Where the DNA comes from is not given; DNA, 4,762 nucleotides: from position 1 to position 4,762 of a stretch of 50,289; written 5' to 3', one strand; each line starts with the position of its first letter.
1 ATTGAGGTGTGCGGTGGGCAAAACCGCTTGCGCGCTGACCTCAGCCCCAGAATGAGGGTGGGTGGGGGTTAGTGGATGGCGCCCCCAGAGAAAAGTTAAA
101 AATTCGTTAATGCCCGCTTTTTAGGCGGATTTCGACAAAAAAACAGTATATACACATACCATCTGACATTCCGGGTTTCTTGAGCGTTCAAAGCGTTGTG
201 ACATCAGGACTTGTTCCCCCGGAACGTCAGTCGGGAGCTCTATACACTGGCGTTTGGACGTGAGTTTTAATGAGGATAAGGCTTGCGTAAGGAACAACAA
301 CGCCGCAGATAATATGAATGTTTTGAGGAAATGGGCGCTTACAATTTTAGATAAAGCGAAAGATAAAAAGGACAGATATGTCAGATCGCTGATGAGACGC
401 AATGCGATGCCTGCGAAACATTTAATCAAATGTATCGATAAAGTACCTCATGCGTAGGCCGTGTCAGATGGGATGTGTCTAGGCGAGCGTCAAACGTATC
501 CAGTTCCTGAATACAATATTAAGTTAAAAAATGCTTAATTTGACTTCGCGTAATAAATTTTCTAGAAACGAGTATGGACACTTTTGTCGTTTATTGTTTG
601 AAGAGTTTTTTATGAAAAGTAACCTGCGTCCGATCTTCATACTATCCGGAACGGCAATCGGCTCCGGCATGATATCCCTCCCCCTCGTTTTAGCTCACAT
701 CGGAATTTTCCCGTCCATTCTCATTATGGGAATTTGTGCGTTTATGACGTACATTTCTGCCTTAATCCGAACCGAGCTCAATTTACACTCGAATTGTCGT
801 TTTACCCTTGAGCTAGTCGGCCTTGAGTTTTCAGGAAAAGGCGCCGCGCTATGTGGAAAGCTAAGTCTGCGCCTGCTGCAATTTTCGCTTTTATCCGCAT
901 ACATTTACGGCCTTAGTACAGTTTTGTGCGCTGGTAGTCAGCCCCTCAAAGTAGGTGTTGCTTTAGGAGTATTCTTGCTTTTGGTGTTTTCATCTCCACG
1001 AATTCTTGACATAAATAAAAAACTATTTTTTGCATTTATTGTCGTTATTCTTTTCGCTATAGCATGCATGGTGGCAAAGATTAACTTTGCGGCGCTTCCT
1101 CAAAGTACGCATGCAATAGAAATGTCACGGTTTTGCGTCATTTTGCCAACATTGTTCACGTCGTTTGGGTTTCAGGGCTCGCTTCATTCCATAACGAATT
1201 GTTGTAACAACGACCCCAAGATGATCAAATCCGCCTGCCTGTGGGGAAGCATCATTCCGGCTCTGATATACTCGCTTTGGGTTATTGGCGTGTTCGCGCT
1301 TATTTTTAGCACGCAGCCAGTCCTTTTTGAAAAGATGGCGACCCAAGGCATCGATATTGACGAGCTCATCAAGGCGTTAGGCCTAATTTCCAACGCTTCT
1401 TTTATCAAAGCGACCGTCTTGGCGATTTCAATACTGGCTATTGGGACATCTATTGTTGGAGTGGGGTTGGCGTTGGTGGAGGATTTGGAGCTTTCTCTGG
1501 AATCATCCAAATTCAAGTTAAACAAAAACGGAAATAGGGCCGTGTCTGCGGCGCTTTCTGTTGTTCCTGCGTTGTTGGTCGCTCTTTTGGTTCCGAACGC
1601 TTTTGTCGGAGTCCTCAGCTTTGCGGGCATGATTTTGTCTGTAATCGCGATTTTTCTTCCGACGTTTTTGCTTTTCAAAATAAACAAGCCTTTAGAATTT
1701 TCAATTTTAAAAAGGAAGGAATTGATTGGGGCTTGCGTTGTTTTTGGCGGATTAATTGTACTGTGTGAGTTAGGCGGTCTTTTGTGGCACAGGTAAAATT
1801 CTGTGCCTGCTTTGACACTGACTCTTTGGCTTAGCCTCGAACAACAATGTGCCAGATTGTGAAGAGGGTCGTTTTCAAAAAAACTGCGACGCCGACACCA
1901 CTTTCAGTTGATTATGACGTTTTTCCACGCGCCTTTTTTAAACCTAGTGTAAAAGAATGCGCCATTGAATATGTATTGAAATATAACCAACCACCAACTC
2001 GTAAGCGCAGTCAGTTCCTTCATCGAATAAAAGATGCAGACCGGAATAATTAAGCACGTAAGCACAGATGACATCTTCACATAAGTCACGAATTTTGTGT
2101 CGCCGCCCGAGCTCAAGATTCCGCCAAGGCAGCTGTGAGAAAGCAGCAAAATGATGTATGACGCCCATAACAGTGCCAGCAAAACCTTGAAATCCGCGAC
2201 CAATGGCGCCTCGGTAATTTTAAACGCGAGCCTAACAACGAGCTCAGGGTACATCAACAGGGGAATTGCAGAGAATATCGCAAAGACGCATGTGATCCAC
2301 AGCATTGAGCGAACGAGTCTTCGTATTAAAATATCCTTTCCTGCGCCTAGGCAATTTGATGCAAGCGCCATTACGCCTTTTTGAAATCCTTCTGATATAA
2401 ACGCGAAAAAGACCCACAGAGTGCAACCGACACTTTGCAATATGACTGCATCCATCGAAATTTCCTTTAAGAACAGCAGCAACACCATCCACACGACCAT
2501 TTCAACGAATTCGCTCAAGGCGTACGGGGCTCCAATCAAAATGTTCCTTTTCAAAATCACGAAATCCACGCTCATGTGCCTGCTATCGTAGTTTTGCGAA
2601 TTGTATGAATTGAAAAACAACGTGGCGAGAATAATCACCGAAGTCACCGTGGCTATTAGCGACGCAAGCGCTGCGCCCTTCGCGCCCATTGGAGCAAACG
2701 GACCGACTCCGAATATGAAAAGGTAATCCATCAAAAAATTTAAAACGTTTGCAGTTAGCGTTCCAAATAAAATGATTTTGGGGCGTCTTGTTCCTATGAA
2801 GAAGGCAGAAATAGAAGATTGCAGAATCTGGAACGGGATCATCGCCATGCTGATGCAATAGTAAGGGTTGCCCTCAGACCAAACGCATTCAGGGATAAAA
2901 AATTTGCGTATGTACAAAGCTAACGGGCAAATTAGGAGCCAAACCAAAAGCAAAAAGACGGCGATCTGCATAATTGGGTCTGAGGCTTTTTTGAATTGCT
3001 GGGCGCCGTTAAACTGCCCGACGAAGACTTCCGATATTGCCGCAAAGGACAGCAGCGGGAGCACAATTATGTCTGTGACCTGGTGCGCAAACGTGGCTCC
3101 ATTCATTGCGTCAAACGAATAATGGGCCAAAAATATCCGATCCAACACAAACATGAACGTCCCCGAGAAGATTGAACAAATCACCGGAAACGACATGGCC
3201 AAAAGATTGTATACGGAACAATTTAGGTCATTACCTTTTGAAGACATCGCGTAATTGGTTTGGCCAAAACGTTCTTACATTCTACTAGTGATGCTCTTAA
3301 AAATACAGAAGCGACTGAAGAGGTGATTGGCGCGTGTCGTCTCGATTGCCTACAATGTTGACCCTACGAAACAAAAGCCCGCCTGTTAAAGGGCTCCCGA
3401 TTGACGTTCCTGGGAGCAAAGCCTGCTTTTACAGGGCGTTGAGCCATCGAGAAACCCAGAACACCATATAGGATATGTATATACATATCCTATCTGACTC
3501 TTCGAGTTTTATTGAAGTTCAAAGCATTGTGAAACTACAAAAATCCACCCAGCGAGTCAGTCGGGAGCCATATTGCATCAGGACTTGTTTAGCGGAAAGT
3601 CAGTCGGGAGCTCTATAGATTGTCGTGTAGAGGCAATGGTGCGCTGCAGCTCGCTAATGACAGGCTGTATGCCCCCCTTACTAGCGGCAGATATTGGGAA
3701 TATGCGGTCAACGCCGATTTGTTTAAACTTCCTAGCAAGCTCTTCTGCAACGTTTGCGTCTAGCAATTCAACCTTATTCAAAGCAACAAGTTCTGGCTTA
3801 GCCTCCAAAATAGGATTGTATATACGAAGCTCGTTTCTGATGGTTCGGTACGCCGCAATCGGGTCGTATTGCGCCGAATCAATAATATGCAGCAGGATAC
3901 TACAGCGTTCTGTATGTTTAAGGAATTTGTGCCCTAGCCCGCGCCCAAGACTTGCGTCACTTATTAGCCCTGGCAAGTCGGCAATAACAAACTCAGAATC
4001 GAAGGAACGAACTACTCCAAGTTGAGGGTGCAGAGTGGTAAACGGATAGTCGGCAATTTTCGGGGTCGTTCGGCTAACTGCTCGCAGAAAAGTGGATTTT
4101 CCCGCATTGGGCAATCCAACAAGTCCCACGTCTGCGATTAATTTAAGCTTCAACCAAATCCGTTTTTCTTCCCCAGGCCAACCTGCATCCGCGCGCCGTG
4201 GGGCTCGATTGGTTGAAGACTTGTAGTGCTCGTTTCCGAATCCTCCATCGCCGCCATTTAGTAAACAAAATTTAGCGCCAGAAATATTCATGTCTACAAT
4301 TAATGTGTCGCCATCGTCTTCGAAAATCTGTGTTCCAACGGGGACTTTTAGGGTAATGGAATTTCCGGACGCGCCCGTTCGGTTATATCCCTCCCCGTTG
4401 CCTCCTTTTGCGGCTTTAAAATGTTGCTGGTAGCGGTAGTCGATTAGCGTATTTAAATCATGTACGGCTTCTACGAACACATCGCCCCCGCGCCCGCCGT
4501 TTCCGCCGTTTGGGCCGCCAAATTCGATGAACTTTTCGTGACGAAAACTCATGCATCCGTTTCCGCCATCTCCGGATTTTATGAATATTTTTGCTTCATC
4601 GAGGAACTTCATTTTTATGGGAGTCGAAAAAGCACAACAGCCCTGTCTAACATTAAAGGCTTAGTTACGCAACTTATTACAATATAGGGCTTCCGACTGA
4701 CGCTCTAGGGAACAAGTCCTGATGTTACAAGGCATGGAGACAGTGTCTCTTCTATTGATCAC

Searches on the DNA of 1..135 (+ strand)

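Call 61: build_rna_model(alignment_id=A2)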
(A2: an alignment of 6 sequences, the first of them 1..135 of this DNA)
Model R1 built from alignment A2 (6 sequences, 144 columns); structure: RNAalifold consensus.
model positions 134; base pairs 36; branch points 3; effective number of sequences 0.92; information 0.59 bits per position. Calibrated on 0.2 Mb of random sequence (short: E-values are rough).
structure used (alignment columns):
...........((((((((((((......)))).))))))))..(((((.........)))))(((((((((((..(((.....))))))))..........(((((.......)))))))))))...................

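Call 62: search_with_rna_model(model_id=R1, sources=[window, L002, L003, L004, L005, L006, L007, L008, L009, L010, L011, L012, L013], max_evalue=10)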
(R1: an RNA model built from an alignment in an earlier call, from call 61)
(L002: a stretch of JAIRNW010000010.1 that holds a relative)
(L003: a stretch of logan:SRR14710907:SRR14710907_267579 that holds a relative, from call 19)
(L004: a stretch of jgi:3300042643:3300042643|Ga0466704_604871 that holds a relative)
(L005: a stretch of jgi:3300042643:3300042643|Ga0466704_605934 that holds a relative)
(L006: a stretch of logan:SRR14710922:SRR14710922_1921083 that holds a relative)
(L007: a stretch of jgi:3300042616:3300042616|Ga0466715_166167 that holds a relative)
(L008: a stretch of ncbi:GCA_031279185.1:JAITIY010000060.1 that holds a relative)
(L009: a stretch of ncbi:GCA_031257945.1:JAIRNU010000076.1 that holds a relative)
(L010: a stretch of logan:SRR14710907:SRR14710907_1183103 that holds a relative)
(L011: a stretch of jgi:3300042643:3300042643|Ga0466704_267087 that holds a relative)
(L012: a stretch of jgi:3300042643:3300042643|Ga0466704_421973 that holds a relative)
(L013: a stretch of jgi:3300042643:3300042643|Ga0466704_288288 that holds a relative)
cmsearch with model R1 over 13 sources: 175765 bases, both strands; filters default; matches with E-value up to 10: 7.
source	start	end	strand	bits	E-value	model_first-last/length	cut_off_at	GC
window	1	132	+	158.4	5.1e-57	1-134/134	no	0.55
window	42345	42478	-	154.6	1.3e-55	1-134/134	no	0.53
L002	852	983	-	154.2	1.9e-55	1-134/134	no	0.55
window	42075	42208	-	153.1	4.9e-55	1-134/134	no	0.54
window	31386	31516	+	145.5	3.6e-52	1-134/134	no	0.53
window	7961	8093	-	142.8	3.4e-51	1-134/134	no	0.53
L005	913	1027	+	6.9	2.2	1-134/134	no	0.46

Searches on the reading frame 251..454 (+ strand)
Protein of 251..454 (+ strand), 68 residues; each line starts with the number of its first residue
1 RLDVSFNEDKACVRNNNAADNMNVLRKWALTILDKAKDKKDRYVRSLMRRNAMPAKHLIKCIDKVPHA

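Call 78: search_protein_families(library=pfam, proteins=[window:251-454:+], max_evalue=0.01)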
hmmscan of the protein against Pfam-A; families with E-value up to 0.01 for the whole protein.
seq(68 aa): 0 families

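Call 79: search_protein_families(library=ncbifam, proteins=[window:251-454:+], max_evalue=1)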
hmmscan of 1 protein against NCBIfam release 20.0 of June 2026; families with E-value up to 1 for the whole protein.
seq(68 aa): 1 family
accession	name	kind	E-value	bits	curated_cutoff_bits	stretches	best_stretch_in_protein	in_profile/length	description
NF033564.0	transpos_ISAs1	equivalog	3.2e-06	26.6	70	1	2-33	283-314/314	ISAs1 family transposase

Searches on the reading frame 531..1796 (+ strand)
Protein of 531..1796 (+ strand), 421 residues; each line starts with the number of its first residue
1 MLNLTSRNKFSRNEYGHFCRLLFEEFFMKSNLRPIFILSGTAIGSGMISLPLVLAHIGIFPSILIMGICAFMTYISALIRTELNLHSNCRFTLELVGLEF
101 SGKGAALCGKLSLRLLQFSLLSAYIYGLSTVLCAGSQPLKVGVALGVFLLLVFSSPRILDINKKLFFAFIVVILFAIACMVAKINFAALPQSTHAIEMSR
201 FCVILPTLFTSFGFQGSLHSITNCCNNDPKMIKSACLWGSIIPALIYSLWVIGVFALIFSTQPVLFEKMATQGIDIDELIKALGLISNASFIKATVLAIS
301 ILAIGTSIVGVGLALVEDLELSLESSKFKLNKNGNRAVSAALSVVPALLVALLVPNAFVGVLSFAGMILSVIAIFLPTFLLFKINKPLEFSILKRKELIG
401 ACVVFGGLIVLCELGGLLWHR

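Call 19: find_encoding_contigs(protein=window:531-1796:+, flank=10000, max_places=6)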
Protein window:531-1796:+ (421 aa): 1 contig read that carries it; 1 place shown.
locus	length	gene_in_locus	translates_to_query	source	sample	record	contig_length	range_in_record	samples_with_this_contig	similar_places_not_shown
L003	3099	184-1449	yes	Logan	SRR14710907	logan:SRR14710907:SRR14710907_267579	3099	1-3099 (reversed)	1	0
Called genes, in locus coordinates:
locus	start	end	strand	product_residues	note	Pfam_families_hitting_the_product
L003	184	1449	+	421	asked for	PF03222:Trp_Tyr_perm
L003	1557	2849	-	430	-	PF01554:MatE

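Call 20: search_protein_families(library=ncbifam, proteins=[window:531-1796:+], max_evalue=0.00001)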
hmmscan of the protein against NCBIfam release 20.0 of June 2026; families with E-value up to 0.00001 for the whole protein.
window:531-1796:+ (421 aa): 5 families
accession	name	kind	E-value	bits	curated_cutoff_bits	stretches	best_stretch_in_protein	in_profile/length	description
TIGR00837.1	araaP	subfamily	1.6e-47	162.6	350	1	35-384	3-356/381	aromatic amino acid transporter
NF011711.0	PRK15132.1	equivalog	3.7e-35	121.7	482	1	32-387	6-362/403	tyrosine transporter TyrP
NF007789.0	PRK10483.1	equivalog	7.1e-29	101.3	515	1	31-386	13-372/414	tryptophan permease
NF007235.0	PRK09664.1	equivalog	1e-19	70.8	497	1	30-416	10-406/415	low affinity tryptophan permease TnaB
TIGR00814.1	stp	subfamily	1.5e-07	30.8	525.8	1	28-386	2-378/397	serine/threonine transporter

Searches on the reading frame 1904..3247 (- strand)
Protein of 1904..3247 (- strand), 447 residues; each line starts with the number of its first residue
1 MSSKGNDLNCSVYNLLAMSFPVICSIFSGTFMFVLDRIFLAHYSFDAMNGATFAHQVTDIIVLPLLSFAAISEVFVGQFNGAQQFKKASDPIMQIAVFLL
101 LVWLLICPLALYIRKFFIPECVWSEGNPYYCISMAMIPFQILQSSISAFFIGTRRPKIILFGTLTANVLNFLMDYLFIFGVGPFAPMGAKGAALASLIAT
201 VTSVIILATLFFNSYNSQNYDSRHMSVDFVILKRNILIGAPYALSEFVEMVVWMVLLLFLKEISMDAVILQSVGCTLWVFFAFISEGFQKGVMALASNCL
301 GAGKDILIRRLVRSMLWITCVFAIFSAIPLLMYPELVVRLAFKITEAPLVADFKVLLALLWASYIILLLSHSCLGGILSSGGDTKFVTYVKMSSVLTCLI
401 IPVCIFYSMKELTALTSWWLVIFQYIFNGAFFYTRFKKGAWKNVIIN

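Call 20: search_protein_families(library=ncbifam, proteins=[window:1904-3247:-], max_evalue=0.00001)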
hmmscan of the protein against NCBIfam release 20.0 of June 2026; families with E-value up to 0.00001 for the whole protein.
window:1904-3247:- (447 aa): 5 families
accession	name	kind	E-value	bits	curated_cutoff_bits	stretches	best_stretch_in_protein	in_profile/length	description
TIGR00797.1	matE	subfamily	5.3e-32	111.2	147.4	1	21-406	1-384/396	MATE family efflux transporter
NF052396.1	MATE_WgkD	equivalog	3.5e-12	46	510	1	128-438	124-425/428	tryglysin-associated MATE efflux transporter WgkD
NF007562.1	PRK10189.1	equivalog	1.2e-10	40.8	465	1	153-441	174-462/470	EmmdR/YeeO family multidrug/toxin efflux MATE transporter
NF007130.1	PRK09575.1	equivalog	1.3e-09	37.8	445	1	19-352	12-347/435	MATE family efflux transporter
NF000263.1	MATE_multi_NorM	equivalog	3.5e-06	26.7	950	1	99-286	112-298/459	multidrug efflux MATE transporter NorM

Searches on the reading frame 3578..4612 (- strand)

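Call 54: search_protein_families(library=pfam, proteins=[window:3578-4612:-], max_evalue=0.001)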
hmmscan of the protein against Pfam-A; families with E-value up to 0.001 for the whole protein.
window:3578-4612:- (344 aa): 3 families
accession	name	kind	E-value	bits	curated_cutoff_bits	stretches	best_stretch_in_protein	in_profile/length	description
PF01018.28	GTP1_OBG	-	4.5e-57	192.4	27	1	5-158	2-155/155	GTP1/OBG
PF01926.29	MMR_HSR1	-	4e-24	85.4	21.9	1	161-280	1-113/113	50S ribosome-binding GTPase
PF02421.24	FeoB_N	-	3.3e-11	43.4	27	1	162-320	3-154/156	Ferrous iron transport protein B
